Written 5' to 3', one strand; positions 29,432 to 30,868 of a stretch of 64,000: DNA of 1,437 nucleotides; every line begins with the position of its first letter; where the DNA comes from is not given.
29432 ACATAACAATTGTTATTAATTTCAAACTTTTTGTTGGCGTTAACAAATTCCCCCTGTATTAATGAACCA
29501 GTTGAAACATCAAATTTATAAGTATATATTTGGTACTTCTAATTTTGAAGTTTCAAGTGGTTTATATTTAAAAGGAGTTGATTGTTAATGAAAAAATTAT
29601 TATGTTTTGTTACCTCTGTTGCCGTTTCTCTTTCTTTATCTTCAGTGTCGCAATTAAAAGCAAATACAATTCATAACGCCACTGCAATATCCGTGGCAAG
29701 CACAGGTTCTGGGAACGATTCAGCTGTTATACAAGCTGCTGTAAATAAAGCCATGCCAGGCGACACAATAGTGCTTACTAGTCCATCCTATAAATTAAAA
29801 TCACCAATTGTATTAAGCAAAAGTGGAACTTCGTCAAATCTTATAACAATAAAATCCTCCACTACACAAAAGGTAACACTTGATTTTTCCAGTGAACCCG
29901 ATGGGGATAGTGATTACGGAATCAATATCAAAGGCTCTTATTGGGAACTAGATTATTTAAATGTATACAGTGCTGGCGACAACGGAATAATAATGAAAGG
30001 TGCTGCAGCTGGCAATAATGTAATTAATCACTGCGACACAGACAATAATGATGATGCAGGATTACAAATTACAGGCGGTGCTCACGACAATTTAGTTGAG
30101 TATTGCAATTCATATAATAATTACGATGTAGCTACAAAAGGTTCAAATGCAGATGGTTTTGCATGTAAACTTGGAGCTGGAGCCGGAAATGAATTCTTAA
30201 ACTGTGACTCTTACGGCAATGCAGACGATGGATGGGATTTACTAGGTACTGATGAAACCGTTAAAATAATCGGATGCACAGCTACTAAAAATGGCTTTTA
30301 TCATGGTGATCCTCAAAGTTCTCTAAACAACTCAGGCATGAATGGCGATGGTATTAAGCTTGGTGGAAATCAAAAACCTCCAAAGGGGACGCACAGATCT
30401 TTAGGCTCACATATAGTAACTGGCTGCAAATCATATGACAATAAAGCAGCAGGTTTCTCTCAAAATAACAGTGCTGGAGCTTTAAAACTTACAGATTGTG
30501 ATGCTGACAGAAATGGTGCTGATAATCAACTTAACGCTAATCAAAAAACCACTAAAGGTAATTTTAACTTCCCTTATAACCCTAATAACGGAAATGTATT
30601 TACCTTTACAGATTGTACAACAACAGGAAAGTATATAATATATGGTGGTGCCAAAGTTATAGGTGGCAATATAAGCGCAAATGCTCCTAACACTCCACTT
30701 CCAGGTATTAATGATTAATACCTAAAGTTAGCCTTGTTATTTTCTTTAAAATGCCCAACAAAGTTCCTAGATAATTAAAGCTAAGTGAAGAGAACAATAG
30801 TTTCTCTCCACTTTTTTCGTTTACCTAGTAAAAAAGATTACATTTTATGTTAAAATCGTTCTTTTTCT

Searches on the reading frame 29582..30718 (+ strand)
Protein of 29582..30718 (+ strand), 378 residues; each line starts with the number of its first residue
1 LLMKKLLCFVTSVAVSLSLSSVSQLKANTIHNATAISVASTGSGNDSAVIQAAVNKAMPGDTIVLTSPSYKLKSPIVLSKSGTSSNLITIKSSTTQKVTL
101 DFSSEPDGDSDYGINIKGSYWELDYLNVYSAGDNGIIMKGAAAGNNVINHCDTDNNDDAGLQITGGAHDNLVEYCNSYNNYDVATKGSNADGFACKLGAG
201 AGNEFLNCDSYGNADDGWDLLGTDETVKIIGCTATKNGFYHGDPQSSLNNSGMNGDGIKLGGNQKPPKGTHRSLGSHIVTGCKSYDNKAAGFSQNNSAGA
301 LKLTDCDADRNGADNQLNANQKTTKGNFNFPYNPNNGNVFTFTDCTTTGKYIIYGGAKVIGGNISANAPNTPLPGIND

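Call 93: search_protein_families(library=pfam, proteins=[window:29582-30718:+], max_evalue=0.001)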
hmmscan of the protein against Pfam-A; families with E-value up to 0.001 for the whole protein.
window:29582-30718:+ (378 aa): 2 families
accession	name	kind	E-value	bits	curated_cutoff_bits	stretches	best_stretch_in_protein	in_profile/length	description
PF22842.2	Pel9A-like_beta_helix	-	1.3e-12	47.8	25.2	1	137-316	146-329/370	Pel9A-like, right handed beta helix region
PF13229.12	Beta_helix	-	1.2e-07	31.9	25.9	1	86-239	10-139/158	Right handed beta helix region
